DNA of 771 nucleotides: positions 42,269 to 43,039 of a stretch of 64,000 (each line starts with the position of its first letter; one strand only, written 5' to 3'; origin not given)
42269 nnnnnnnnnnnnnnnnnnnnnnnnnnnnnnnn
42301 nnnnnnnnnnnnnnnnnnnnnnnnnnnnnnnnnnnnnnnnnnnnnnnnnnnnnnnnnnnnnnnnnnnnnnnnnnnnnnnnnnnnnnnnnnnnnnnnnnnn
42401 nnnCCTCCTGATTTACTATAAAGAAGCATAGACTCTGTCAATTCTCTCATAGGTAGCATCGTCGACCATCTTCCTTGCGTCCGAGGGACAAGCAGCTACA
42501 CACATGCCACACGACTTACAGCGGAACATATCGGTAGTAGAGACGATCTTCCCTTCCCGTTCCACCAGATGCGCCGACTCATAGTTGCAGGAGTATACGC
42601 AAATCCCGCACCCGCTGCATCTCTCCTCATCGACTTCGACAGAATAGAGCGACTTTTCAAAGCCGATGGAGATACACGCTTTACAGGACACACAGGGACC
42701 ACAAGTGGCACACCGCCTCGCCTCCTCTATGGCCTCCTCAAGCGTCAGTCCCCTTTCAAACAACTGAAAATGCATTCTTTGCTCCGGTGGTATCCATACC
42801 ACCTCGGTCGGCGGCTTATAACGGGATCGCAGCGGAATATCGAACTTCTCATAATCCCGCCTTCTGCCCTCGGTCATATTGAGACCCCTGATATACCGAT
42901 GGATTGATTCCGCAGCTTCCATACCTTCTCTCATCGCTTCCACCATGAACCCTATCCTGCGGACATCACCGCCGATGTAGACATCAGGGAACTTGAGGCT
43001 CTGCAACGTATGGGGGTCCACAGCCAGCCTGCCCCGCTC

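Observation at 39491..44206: Mvh-type hydrogenase (MvhD-MvhG-MvhA) led by a GltD-like flavoprotein where HdrA would normally sit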

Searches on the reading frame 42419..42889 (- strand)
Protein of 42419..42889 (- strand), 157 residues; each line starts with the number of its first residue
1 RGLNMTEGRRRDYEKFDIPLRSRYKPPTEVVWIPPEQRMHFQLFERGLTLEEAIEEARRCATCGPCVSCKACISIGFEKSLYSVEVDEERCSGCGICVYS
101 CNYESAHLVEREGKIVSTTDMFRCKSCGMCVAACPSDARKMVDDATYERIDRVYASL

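Call 50: search_solved_structures(query=window:42419-42889:-, max_evalue=0.01, show_alignments=5)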
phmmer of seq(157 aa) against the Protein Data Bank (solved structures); distinct sequences matched with E-value up to 0.01: 73 (the best 60 are shown).
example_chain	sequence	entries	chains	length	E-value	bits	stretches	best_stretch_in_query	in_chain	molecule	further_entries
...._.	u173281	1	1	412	1.1e-13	54.4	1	79-139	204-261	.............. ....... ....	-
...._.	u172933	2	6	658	1.6e-13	53.9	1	77-141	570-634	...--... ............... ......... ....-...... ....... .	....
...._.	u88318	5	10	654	3.1e-13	52.9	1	83-141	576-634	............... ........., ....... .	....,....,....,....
7bkb_A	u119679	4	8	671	6.7e-10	42.1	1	82-148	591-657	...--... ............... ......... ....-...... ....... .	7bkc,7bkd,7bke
7bkb_K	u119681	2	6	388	1.1e-09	41.5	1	84-142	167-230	Formylmethanofuran dehydrogenase, subunit F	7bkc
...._H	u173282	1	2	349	2.8e-08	36.8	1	77-140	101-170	Tungsten formylmethanofuran dehydrogenase, subunit F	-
5t5i_F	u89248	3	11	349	2.1e-07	34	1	77-143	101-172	Tungsten formylmethanofuran dehydrogenase subunit fwdF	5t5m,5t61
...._T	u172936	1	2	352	1e-06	31.7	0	60-139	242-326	4Fe-4S ferredoxin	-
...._U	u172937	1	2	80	2.5e-06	30.5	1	81-142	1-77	4Fe-4S binding protein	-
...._O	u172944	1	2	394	3.7e-06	29.9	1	78-138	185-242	Ferredoxin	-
8rvu_a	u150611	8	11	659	3.8e-06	29.9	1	86-142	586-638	H(2):CoB-CoM heterodisulfide,ferredoxin reductase subunit A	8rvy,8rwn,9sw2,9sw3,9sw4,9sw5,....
8rvv_A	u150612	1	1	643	4.2e-06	29.8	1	86-142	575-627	H(2):CoB-CoM heterodisulfide,ferredoxin reductase subunit A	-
7bkb_L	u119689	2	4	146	4.6e-06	29.6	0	84-108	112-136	Formylmethanofuran dehydrogenase, subunit G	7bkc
7npa_A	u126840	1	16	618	1.3e-05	28.1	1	85-144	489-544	Coenzyme F420-dependent sulfite reductase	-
9bt4_G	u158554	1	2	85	2.6e-05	27.2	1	88-142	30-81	Pyruvate:Ferredoxin Oxidoreductase, subunit delta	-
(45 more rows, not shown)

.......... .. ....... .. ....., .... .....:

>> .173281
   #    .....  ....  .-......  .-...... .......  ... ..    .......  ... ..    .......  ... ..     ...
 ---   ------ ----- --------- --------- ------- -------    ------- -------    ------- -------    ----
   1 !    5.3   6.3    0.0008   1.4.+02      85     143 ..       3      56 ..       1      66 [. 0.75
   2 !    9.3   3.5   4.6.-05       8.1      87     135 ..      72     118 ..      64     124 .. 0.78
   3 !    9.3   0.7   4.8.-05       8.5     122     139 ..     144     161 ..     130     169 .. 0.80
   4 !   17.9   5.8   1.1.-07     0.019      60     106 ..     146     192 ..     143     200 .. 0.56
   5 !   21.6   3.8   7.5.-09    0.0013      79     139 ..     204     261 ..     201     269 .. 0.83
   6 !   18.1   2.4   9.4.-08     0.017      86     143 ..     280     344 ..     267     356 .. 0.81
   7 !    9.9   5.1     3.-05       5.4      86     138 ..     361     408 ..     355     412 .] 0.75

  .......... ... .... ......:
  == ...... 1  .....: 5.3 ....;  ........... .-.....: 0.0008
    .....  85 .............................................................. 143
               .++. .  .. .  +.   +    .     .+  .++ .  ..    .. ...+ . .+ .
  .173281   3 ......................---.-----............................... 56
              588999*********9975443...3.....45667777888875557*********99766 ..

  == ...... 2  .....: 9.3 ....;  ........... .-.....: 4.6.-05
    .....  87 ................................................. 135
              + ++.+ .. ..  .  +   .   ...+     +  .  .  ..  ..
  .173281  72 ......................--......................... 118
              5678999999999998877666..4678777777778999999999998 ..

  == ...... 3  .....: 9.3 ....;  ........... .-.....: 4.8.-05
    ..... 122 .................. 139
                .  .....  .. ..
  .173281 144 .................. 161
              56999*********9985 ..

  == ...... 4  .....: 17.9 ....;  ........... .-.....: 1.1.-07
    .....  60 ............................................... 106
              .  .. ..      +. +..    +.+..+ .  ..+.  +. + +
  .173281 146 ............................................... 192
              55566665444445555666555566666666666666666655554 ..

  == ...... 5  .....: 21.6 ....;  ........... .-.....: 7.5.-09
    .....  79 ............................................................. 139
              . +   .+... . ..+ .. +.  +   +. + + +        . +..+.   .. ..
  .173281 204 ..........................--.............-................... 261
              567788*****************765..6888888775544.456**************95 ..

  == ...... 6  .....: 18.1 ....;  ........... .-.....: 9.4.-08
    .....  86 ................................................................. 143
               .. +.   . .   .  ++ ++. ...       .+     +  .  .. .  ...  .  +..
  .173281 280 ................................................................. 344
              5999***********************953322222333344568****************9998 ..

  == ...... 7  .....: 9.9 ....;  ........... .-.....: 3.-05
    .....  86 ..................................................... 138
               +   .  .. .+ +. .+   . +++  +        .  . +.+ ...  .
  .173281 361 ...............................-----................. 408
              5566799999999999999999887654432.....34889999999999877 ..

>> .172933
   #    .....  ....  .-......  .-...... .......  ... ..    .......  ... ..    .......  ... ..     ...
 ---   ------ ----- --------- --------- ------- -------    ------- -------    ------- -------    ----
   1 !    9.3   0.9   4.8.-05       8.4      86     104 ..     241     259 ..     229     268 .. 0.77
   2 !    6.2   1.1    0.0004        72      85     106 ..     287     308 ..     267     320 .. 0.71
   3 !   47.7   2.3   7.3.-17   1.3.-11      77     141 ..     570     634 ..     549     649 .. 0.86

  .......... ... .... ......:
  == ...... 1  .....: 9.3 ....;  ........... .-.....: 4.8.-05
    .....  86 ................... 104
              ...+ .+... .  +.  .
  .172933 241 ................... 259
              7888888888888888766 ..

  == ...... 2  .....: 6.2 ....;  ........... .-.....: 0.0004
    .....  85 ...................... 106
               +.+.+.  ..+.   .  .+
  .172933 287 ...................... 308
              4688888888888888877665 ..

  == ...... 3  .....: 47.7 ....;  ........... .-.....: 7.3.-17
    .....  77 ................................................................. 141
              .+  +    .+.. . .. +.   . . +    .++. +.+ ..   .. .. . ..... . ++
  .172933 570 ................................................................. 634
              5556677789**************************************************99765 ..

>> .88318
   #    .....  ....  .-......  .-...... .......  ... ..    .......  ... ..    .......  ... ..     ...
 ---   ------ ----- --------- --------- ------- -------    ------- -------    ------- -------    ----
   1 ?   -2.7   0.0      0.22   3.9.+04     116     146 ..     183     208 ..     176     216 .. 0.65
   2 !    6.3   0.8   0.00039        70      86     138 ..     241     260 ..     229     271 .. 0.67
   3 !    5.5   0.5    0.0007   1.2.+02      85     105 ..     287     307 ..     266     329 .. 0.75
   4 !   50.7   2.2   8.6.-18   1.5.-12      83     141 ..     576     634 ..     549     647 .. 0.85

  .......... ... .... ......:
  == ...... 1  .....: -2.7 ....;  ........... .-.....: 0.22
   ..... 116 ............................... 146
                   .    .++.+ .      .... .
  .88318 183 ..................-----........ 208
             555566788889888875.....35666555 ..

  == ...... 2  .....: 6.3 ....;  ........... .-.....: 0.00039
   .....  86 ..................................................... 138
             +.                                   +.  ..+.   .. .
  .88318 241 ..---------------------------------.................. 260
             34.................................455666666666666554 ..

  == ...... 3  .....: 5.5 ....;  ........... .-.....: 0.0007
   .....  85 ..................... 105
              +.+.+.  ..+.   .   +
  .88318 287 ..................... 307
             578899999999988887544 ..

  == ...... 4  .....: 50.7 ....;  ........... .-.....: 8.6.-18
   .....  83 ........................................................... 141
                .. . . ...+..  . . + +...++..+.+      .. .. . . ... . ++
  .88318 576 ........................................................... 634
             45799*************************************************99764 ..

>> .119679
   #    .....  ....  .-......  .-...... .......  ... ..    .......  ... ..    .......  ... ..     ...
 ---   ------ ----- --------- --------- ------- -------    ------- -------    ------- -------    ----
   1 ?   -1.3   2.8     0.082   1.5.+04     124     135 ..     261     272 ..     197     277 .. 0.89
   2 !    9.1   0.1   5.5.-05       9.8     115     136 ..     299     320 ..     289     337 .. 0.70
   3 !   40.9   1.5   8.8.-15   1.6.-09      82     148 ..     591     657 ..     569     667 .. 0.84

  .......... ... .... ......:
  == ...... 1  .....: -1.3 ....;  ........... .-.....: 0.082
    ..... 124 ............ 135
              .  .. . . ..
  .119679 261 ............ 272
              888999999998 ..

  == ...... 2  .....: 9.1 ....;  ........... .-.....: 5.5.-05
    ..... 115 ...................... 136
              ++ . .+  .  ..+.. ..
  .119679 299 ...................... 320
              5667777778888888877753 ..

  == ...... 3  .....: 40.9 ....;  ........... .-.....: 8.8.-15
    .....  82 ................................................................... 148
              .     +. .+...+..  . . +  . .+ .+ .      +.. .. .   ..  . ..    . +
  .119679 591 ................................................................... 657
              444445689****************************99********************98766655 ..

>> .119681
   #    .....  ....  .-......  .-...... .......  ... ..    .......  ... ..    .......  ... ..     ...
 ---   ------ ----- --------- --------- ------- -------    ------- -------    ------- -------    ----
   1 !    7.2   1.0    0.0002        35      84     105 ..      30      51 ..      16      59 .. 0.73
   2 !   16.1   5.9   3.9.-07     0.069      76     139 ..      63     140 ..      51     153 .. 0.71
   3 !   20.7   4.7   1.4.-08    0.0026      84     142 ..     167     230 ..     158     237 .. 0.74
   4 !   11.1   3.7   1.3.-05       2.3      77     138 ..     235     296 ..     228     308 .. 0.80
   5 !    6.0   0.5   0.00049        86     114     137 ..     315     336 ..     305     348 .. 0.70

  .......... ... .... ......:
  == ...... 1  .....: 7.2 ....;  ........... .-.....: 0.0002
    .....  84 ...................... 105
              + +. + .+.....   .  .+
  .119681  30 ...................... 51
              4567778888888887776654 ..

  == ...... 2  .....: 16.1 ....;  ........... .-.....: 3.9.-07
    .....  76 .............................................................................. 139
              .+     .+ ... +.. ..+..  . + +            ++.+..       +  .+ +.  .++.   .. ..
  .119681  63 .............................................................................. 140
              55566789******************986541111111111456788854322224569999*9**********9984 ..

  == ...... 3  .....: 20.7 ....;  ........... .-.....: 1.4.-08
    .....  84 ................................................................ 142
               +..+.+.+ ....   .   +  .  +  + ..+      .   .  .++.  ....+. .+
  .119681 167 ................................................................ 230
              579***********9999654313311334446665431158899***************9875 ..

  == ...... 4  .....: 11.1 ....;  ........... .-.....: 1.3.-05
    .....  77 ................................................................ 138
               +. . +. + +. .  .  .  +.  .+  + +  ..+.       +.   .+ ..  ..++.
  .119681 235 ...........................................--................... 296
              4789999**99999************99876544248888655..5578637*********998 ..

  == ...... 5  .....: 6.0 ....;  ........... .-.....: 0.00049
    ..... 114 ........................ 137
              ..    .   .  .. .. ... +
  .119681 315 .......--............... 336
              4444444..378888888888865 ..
